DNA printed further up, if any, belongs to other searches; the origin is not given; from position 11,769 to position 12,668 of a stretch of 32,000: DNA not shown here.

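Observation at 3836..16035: Type III R-M core expanded into a six-gene, translationally coupled helicase/nuclease/HEPN-like operon: candidate undescribed composite defence system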

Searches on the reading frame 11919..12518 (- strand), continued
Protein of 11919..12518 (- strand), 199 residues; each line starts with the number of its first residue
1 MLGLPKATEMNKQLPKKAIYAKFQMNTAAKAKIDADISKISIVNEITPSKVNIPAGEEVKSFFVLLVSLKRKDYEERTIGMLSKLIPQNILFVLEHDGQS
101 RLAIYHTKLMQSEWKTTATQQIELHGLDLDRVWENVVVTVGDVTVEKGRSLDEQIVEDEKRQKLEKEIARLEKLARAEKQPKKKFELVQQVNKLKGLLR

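Call 44: fold_search(model_id=the predicted structure, library=pdb)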
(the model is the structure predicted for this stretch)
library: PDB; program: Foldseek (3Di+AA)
matches with E <= 10: 465; with E <= 0.001: 0
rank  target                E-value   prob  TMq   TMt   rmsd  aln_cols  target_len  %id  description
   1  3wb9_A                7.7e-02  0.33  0.20  0.14  14.2       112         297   13  Crystal Structures of meso-diaminopimelate dehydrogenase from Symbiobacterium thermophilum (released 2014-03-26)
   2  3bio_B                8.7e-02  0.30  0.21  0.15  16.0       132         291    9  Crystal structure of oxidoreductase (Gfo/Idh/MocA family member) from Porphyromonas gingivalis W83 (released 2007-12-25)
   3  3bio_A                1.6e-01  0.28  0.21  0.15  14.5       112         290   10  Crystal structure of oxidoreductase (Gfo/Idh/MocA family member) from Porphyromonas gingivalis W83 (released 2007-12-25)
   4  8i78_A                1.6e-01  0.23  0.20  0.14  13.9       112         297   12  Meso-Diaminopimelate dehydrogenase (released 2024-02-07)
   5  9jkp                  2.1e-01  0.15  0.22  0.17  11.7       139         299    8  Crystal structure of the Staphylococcus aureus GTPase Era in complex with GDP (released 2024-12-18)
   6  2eo0_A                3.2e-01  0.05  0.13  0.18  13.4       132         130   16  Crystal Structure of Holliday Junction Resolvase ST1444 (released 2007-10-02)
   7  7nac_A                3.4e-01  0.06  0.15  0.12  18.4       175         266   12  State E2 nucleolar 60S ribosomal biogenesis intermediate - Composite model (released 2022-11-09)
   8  6zqd_CJ               3.7e-01  0.06  0.15  0.13  16.1       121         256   12  Cryo-EM structure of the 90S pre-ribosome from Saccharomyces cerevisiae, state Post-A1 (released 2020-09-23)
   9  8wkq_WC               3.9e-01  0.28  0.24  0.38  10.2       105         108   11  Cryo-EM structure of the MS ring (C1) with export apparatus and proximal rod within the flagellar motor-hook complex  (released 2024-09-04)
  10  7cgo_Da               4.4e-01  0.25  0.24  0.38   9.3       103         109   13  Cryo-EM structure of the flagellar motor-hook complex from Salmonella (released 2021-04-28)
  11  8wkq_UI               4.4e-01  0.21  0.23  0.28   8.0        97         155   14  Cryo-EM structure of the MS ring (C1) with export apparatus and proximal rod within the flagellar motor-hook complex  (released 2024-09-04)
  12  9ksn_C                4.4e-01  0.13  0.20  0.14  14.4       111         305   11  Crystal structure of meso-diaminopimelate dehydrogenase from Bacillus thermozeamaize mutant M9 complexed with NADP+ (released 2025-05-21)
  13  8z5x_X                5.0e-01  0.16  0.22  0.35   9.7       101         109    9  Cryo-EM structure of the MS ring with the proximal rod and the export apparatus (C1) within the polar flagellar motor (released 2025-10-22)
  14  7mqa_SM               5.0e-01  0.03  0.13  0.10  15.8       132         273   11  Cryo-EM structure of the human SSU processome, state post-A1 (released 2021-09-22)
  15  8z5x_n                5.7e-01  0.18  0.22  0.36   9.2       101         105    9  Cryo-EM structure of the MS ring with the proximal rod and the export apparatus (C1) within the polar flagellar motor (released 2025-10-22)
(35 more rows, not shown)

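Call 55: search_protein_representatives(alignment_id=A1)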
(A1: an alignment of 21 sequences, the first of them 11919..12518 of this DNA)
Query: 21 sequences, 202 profile positions. Proteins with E-value up to 0.001 (for the whole library): 1648; up to 1e-10: 834; up to 1e-30: 233. The best 150 are listed.
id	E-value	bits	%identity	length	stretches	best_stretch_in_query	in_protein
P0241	1.2e-98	345.1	-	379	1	1-176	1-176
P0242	1.1e-96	338.7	-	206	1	1-200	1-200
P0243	2.2e-89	314.8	-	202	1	1-158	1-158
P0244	1.2e-80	286.2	-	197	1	1-142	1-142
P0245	5.5e-68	244.9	-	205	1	1-198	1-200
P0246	9.7e-67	240.8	-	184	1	1-144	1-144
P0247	5.3e-65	235.2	-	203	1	1-198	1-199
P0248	5.8e-64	231.8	-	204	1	1-199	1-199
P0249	1.0e-63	231.0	-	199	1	1-198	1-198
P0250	2.3e-63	229.8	-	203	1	1-199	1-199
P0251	1.5e-62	227.2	-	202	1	1-200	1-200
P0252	3.1e-62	226.2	-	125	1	1-113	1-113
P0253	1.9e-61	223.6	-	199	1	1-198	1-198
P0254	5.6e-61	222.1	-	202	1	1-200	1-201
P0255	2.3e-60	220.0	-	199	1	1-198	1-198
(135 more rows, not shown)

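Call 68: predict_structure(alignment_id=A2)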
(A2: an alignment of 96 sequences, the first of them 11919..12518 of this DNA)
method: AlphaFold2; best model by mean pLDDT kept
length: 199 residues; sequences in the alignment: 96
mean_pLDDT: 93.2   pTM: 0.77
mean pLDDT of the five models: 93.2, 91.1, 90.4, 89.3, 88.9
residues with pLDDT >= 90: 157; 70-90: 42; 50-70: 0; < 50: 0
segments of 3 or more residues with pLDDT < 50: none
pLDDT, mean of each block of 10 residues (from residue 1): 93 92 90 95 97 96 97 94 89 97 93 95 95 94 79 83 94 97 98 95
secondary structure, 60 per line:
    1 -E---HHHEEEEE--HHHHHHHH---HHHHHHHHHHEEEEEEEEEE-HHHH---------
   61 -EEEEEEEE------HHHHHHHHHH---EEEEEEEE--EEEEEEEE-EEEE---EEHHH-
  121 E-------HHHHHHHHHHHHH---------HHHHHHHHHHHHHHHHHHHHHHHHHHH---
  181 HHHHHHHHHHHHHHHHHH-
elements in order: E9-13 H16-23 H27-36 E37-46 H48-51 E62-69 H76-85 E89-96 E99-106 E108-111 H129-141 H151-177 H181-198

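Call 71: fold_search(model_id=the predicted structure, library=pdb)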
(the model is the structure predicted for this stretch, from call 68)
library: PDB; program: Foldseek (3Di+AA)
matches with E <= 10: 676; with E <= 0.001: 0
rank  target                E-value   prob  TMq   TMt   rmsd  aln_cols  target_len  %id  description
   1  5kew_E                1.3e-01  0.25  0.16  0.31  10.4        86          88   17  Vibrio parahaemolyticus VtrA/VtrC complex bound to the bile salt taurodeoxycholate (released 2016-07-20)
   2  8e5t_b                2.0e-01  0.09  0.15  0.14  12.2       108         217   12  Yeast co-transcriptional Noc1-Noc2 RNP assembly checkpoint intermediate (released 2023-04-12)
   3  1qy9_C                2.4e-01  0.18  0.22  0.17  12.3       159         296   11  Crystal structure of E. coli Se-MET protein YDDE (released 2004-06-08)
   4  9qcc_A                2.5e-01  0.16  0.24  0.15   8.8       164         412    9  Activated XauSPARDA filament assembly with bound dsDNA substrate (released 2025-12-17)
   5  8wkq_WB               2.8e-01  0.33  0.23  0.37  10.8       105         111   11  Cryo-EM structure of the MS ring (C1) with export apparatus and proximal rod within the flagellar motor-hook complex  (released 2024-09-04)
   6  3bio_B                3.0e-01  0.25  0.22  0.15  15.5       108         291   10  Crystal structure of oxidoreductase (Gfo/Idh/MocA family member) from Porphyromonas gingivalis W83 (released 2007-12-25)
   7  4tkd_B                3.2e-01  0.10  0.16  0.24  10.7       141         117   12  Sulfolobus solfataricus HJC mutants (released 2015-08-12)
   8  7nac_A                3.2e-01  0.07  0.15  0.12  12.7       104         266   13  State E2 nucleolar 60S ribosomal biogenesis intermediate - Composite model (released 2022-11-09)
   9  7mqa_SM               3.6e-01  0.07  0.15  0.12   9.3        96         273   11  Cryo-EM structure of the human SSU processome, state post-A1 (released 2021-09-22)
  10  7mq8_SM               3.6e-01  0.06  0.15  0.11   9.4        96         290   12  Cryo-EM structure of the human SSU processome, state pre-A1 (released 2021-09-22)
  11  6okh_B                3.8e-01  0.12  0.20  0.23  15.7       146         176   11  Structure of an uncharacterized protein from Leptospira borgpetersenii serovar Hardjo-bovis (strain JB197) (released 2019-05-08)
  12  5nz7_A                3.8e-01  0.12  0.18  0.05  12.8       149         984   12  Clostridium thermocellum cellodextrin phosphorylase ligand free form (released 2017-08-09)
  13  9qcc_Y                4.3e-01  0.09  0.19  0.12   9.5       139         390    9  Activated XauSPARDA filament assembly with bound dsDNA substrate (released 2025-12-17)
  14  8tdu_D                4.3e-01  0.08  0.15  0.14  14.3       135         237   10  STX-478, a Mutant-Selective, Allosteric Inhibitor bound to PI3Kalpha (released 2023-09-06)
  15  3bh2_A                4.3e-01  0.06  0.13  0.11   9.3        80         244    9  Structural Studies of Acetoacetate Decarboxylase (released 2008-12-23)
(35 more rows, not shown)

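Call 73: search_protein_families(library=pfam, alignment_id=A3, max_evalue=0.001)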
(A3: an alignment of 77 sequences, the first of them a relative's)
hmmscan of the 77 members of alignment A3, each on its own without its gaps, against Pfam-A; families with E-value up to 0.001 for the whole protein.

A. member 1, L038:10597-11439:+ (280 aa): 0 families

B. families by the number of members that match (of 77 scanned): 44 families (the first 25 are shown)
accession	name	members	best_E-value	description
PF13676.11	TIR_2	4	1.5e-20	TIR domain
PF08937.16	ThsB_TIR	2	7.7e-25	Thoeris protein ThsB, TIR-like domain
PF11185.13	DUF2971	2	2.9e-11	Protein of unknown function (DUF2971)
PF13310.11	Virulence_RhuM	1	9.5e-107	Virulence protein RhuM family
PF12358.13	DUF3644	1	2.6e-60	Domain of unknown function (DUF3644)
PF18860.6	AbiJ_NTD3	1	4.3e-54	AbiJ N-terminal domain 3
PF20385.3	DUF6680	1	4.1e-45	Family of unknown function (DUF6680)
PF14353.12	CpXC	1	1e-37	CpXC protein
PF14253.11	AbiH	1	2.8e-35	Bacteriophage abortive infection AbiH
PF07693.20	KAP_NTPase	1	3.1e-34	KAP family P-loop domain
PF18740.7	EC042_2821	1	1.4e-31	EC042_2821-like Restriction Endonuclease-like domain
PF05635.17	23S_rRNA_IVP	1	1.3e-29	23S rRNA-intervening sequence protein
PF20008.5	DUF6429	1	5.1e-25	Domain of unknown function (DUF6429)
PF14355.11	Abi_C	1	4.2e-24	Abortive infection C-terminus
PF01935.23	DUF87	1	4.2e-20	Helicase HerA, central domain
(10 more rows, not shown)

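Call 74: search_protein_families(library=padloc, alignment_id=A3, max_evalue=0.00001)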
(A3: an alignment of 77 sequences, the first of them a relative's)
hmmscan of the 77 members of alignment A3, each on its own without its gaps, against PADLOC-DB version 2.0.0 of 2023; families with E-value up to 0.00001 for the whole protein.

A. member 1, L038:10597-11439:+ (280 aa): 0 families

B. families by the number of members that match (of 77 scanned): 255 families (the first 25 are shown)
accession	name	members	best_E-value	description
PDLC00433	ThsB1|ThsB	2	2.2e-63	TIR-like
PDLC04688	PDC-M50B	2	1e-54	-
PDLC00431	ThsB1|ThsB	2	8.2e-48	TIR-like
PDLC00292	PtuA1|PtuA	2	3.3e-29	AAA ATPase domain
PDLC00288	PtuA1|PtuA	2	1.2e-20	AAA ATPase domain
PDLC04140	mad8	2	4.3e-17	mads_8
PDLC00418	ThsB1|ThsB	2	1.3e-10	TIR-like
PDLC00429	ThsB1|ThsB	2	1.6e-06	TIR-like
PDLC04098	HerA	1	1.2e-257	-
PDLC04843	PDC-S05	1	6.8e-165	-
PDLC04079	SIR2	1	5.2e-155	-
PDLC04853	PDC-S05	1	8.7e-146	-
PDLC04952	PDC-S19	1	2.4e-142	-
PDLC04949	PDC-S19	1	1.4e-130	-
PDLC04851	PDC-S05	1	1.5e-130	-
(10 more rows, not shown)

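Call 89: search_protein_families(library=pfam, proteins=[L098:6715-7461:+, L099:3288-4100:+], max_evalue=10)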
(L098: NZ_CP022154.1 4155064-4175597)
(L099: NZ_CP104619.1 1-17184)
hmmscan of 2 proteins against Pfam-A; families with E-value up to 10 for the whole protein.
L098:6715-7461:+ (249 aa): 1 family
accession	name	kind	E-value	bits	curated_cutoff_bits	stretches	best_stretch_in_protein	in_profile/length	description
PF06862.17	Utp25_C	-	0.055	13.5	32.8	1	45-77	151-183/190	Utp25, C-terminal domain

L099:3288-4100:+ (271 aa): 1 family
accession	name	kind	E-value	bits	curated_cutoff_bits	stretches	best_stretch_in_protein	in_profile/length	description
PF22766.2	ZW10_C2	-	0.12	12.9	27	1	205-257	11-63/152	ZW10 C-terminal helical domain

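Call 90: search_protein_families(library=padloc, proteins=[L098:6715-7461:+, L099:3288-4100:+], max_evalue=0.01)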
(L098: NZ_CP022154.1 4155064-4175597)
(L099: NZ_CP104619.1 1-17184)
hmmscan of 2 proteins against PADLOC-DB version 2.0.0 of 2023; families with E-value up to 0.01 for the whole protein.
L098:6715-7461:+ (249 aa): 1 family
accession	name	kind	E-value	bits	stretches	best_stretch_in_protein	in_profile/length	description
PDLC01075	C3a139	-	5e-07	26.4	1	140-249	145-233/948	HKD+Snf2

L099:3288-4100:+ (271 aa): 1 family
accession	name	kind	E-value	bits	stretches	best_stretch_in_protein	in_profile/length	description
PDLC03110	Specificity_I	-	0.0019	14.7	1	38-132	62-163/624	Type I specificity subunit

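Call 96: fold_search(model_id=the predicted structure, library=viral)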
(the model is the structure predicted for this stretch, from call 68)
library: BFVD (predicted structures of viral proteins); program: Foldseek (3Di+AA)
matches with E <= 10: 555; with E <= 0.001: 0
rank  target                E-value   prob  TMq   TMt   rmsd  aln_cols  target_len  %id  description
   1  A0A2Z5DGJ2            1.1e-01  0.21  0.20  0.29  13.0       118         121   16  PURF24 [African swine fever virus]
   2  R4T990                1.4e-01  0.47  0.20  0.34  10.2        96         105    9  Uncharacterized protein [Halogranum tailed virus 1]
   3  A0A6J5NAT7            1.5e-01  0.11  0.18  0.22  10.4       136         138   11  Uncharacterized protein [uncultured Caudovirales phage]
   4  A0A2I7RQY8            1.6e-01  0.30  0.22  0.16  16.9       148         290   13  (no name in the UniProt tables at hand)
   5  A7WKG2                2.0e-01  0.10  0.17  0.16  14.1       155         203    8  Nuclease [Betalipothrixvirus pozzuoliense]
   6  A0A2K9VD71            2.2e-01  0.23  0.17  0.28   8.7       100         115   10  Uncharacterized protein [Lactobacillus phage Semele]
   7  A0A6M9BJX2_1          2.8e-01  0.07  0.19  0.04  20.8       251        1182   12  RNA-directed RNA polymerase [Kummerowia striata picorna-like virus]
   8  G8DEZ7                3.0e-01  0.28  0.26  0.29   7.1       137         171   11  (no name in the UniProt tables at hand)
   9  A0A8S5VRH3            3.1e-01  0.25  0.26  0.16   9.3       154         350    8  (no name in the UniProt tables at hand)
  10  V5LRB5                3.1e-01  0.12  0.23  0.13  19.7       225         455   11  (no name in the UniProt tables at hand)
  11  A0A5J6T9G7            3.3e-01  0.07  0.15  0.10  14.4       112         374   11  (no name in the UniProt tables at hand)
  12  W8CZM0                3.5e-01  0.20  0.18  0.12   7.2        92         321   12  Phosphohydrolase [Erwinia phage PhiEaH1]
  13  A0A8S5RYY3            3.8e-01  0.12  0.22  0.22  19.4       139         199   14  Uncharacterized protein [Myoviridae sp. ctNQV2]
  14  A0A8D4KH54            4.0e-01  0.16  0.17  0.17   7.9        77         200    8  (no name in the UniProt tables at hand)
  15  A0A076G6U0            4.0e-01  0.10  0.17  0.12   7.6        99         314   10  Exopolyphosphatase [Bacillus phage Bobb]
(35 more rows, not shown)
